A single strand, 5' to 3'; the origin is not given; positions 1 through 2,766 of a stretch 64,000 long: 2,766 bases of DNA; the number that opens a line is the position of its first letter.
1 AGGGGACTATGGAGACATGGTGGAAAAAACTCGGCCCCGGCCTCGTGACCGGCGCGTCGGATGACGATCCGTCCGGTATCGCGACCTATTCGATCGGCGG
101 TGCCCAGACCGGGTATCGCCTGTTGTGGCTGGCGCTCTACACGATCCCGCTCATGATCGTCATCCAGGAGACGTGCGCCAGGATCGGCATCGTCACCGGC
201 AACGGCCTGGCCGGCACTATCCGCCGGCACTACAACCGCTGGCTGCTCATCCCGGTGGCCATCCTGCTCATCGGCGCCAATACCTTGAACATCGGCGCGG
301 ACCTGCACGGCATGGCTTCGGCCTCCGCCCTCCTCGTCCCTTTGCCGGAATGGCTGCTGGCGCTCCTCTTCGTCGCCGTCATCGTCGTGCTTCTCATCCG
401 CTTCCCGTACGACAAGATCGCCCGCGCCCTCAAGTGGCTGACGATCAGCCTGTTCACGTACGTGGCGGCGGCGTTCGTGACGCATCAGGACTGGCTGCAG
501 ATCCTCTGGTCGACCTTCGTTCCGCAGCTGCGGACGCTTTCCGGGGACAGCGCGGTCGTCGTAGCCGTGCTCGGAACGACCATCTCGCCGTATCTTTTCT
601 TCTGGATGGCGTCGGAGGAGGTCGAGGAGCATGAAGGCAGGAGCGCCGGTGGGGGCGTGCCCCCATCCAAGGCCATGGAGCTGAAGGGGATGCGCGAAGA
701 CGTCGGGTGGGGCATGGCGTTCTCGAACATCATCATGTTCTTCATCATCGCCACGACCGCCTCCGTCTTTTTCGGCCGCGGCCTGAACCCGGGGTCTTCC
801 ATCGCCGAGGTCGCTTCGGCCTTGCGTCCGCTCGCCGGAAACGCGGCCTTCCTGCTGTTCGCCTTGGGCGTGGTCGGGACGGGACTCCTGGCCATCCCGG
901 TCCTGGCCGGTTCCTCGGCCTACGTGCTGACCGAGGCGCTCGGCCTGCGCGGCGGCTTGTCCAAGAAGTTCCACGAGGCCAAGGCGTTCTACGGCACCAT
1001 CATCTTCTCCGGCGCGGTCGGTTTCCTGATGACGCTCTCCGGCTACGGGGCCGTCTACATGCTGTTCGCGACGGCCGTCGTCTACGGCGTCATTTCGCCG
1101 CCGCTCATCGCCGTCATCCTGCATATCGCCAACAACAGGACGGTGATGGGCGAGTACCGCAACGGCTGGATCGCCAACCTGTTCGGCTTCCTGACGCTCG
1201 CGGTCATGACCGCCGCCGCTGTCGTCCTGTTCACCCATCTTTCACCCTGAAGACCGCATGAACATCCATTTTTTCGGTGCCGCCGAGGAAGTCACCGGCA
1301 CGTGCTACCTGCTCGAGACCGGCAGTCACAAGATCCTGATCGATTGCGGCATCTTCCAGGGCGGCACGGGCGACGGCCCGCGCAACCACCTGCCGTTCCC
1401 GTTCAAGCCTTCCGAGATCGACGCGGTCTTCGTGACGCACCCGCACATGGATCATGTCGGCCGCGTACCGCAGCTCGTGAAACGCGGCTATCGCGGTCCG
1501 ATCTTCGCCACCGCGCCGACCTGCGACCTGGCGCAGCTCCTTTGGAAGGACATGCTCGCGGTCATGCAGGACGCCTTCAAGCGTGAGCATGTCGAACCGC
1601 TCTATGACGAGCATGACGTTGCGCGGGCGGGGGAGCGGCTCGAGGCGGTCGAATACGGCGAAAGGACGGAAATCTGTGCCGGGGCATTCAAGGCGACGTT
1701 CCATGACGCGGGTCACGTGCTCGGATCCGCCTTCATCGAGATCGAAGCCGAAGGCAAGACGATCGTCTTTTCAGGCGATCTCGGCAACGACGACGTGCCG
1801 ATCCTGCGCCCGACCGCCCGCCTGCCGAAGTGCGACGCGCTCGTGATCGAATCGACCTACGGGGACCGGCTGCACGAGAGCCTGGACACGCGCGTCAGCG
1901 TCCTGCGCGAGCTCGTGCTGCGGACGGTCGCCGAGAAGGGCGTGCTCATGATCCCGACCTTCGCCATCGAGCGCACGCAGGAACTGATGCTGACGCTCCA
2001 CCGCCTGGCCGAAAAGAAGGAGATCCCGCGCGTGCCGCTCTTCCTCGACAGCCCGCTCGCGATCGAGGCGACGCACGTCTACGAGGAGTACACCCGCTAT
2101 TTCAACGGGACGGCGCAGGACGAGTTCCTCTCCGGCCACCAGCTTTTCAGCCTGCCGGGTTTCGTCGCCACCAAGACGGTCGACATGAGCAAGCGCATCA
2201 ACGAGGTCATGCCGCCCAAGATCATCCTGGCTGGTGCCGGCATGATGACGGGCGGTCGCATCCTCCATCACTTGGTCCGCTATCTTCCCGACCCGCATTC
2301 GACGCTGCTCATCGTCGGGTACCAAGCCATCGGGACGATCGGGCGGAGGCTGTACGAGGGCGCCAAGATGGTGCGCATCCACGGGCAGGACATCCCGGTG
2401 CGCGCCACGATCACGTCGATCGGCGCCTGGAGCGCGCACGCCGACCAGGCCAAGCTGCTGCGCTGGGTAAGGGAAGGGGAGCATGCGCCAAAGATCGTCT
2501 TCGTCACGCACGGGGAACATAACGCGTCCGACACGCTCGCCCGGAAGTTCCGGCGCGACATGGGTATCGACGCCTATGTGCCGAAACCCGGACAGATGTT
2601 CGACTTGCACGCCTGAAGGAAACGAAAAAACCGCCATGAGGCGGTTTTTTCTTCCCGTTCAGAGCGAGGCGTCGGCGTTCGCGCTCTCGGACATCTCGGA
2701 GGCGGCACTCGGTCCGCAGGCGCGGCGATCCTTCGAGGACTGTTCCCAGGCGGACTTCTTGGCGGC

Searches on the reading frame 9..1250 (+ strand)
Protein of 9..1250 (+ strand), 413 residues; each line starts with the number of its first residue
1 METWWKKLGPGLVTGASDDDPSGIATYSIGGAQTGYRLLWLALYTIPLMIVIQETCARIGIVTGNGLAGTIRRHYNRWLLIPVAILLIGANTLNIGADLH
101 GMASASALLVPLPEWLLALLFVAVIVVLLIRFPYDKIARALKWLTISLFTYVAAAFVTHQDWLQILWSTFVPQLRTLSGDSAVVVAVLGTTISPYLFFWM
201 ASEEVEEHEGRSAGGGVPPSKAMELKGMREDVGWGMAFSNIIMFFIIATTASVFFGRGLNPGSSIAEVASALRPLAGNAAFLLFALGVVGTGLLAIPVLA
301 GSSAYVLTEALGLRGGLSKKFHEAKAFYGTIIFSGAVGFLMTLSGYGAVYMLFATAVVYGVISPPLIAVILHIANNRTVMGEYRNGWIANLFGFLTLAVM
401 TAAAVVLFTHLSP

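Call 25: search_protein_families(library=pfam, proteins=[window:9-1250:+], max_evalue=0.00001)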
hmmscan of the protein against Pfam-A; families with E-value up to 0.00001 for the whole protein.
window:9-1250:+ (413 aa): 1 family
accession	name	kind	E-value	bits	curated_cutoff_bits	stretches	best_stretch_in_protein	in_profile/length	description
PF01566.24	Nramp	-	1.3e-81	274.9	29.8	1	24-386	1-356/357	Natural resistance-associated macrophage protein-like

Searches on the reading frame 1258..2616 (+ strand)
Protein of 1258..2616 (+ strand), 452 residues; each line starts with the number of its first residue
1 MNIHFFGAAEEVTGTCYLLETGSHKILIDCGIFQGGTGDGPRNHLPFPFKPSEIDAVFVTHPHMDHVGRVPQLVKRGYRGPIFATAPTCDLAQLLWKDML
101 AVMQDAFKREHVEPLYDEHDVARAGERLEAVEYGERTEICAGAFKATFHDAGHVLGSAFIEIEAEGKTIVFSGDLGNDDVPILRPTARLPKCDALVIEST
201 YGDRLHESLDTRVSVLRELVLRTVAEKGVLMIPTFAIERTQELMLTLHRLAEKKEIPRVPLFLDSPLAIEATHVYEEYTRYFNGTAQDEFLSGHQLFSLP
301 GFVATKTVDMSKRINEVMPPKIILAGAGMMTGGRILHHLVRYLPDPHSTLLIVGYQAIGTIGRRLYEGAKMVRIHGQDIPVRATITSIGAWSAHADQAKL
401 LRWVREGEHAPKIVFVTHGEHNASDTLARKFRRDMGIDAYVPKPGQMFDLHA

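Call 25: search_protein_families(library=pfam, proteins=[window:1258-2616:+], max_evalue=0.00001)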
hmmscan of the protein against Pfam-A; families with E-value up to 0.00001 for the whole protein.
window:1258-2616:+ (452 aa): 5 families
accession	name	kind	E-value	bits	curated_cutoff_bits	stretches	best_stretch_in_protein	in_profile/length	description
PF10996.14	Beta-Casp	-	6.7e-36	123.9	27.7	1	240-365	1-120/120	Beta-Casp domain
PF07521.17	RMMBL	-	1.8e-14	53.9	21.6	1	378-442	1-63/63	Zn-dependent metallo-hydrolase RNA specificity domain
PF00753.33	Lactamase_B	-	2.1e-13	51.1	22.7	1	13-179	5-154/196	Metallo-beta-lactamase superfamily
PF12706.13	Lactamase_B_2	-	7.4e-12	45.7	27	1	24-203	1-169/200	Beta-lactamase superfamily domain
PF16661.11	Lactamase_B_6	-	2.2e-10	40.6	27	1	18-172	1-159/193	Metallo-beta-lactamase superfamily domain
